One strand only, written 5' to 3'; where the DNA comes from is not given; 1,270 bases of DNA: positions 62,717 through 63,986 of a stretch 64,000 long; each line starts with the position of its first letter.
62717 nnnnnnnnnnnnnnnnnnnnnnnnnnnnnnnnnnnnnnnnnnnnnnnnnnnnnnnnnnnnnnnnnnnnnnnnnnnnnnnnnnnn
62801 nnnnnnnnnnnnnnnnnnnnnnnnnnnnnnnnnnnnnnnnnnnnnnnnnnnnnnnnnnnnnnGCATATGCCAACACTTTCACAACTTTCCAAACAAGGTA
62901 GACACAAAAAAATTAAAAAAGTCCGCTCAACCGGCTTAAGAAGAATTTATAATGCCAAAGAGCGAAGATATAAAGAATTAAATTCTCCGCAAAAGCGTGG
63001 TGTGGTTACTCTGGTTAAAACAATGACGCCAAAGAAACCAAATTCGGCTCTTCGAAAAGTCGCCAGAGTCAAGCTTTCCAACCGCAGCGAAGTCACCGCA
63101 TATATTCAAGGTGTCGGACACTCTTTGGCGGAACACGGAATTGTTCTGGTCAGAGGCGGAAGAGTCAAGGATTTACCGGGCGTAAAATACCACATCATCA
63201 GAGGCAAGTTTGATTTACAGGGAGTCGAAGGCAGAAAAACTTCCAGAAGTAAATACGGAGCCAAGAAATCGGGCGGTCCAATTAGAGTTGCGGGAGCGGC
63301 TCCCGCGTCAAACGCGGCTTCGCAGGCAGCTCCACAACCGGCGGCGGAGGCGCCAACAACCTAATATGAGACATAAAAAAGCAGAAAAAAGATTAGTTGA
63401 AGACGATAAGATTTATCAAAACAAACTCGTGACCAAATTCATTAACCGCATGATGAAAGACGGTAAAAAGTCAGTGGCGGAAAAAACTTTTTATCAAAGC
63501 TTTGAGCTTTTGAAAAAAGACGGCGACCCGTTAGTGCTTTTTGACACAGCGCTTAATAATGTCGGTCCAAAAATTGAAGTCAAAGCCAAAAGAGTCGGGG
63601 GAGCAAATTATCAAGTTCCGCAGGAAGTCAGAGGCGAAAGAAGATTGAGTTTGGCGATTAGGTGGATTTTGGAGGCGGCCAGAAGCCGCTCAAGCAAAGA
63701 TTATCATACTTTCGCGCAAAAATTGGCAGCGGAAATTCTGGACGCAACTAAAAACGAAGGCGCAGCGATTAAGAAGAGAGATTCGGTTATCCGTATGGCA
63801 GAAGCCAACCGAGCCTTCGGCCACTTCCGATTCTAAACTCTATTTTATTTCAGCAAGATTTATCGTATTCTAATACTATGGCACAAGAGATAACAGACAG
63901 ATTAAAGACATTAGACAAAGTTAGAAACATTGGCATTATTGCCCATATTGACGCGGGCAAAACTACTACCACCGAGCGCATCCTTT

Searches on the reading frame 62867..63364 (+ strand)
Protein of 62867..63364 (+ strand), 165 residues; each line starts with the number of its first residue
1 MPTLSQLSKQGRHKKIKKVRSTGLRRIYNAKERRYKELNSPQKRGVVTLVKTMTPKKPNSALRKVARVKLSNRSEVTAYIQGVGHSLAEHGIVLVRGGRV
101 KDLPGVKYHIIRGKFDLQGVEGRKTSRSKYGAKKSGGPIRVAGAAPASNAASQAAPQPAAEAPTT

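Call 40: search_protein_families(library=pfam, proteins=[window:62867-63364:+], max_evalue=0.001)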
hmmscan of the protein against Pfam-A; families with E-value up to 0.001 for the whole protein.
window:62867-63364:+ (165 aa): 1 family
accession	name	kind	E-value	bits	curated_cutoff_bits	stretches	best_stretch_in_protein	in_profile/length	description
PF00164.32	Ribosom_S12_S23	-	2.1e-32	111.6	22.3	1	39-134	10-107/110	Ribosomal protein S12/S23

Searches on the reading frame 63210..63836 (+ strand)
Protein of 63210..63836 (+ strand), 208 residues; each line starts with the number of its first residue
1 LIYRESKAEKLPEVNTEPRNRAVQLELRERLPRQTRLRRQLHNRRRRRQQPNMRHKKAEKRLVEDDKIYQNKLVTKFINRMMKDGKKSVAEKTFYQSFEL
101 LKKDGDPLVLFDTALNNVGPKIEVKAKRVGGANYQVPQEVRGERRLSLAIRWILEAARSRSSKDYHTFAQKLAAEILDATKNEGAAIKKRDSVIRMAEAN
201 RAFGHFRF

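Call 40: search_protein_families(library=pfam, proteins=[window:63210-63836:+], max_evalue=0.001)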
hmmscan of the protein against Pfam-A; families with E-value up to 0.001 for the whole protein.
window:63210-63836:+ (208 aa): 1 family
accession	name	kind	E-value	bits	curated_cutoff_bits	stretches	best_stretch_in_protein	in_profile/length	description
PF00177.27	Ribosomal_S7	-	5.8e-54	182.1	24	1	53-201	1-148/148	Ribosomal protein S7p/S5e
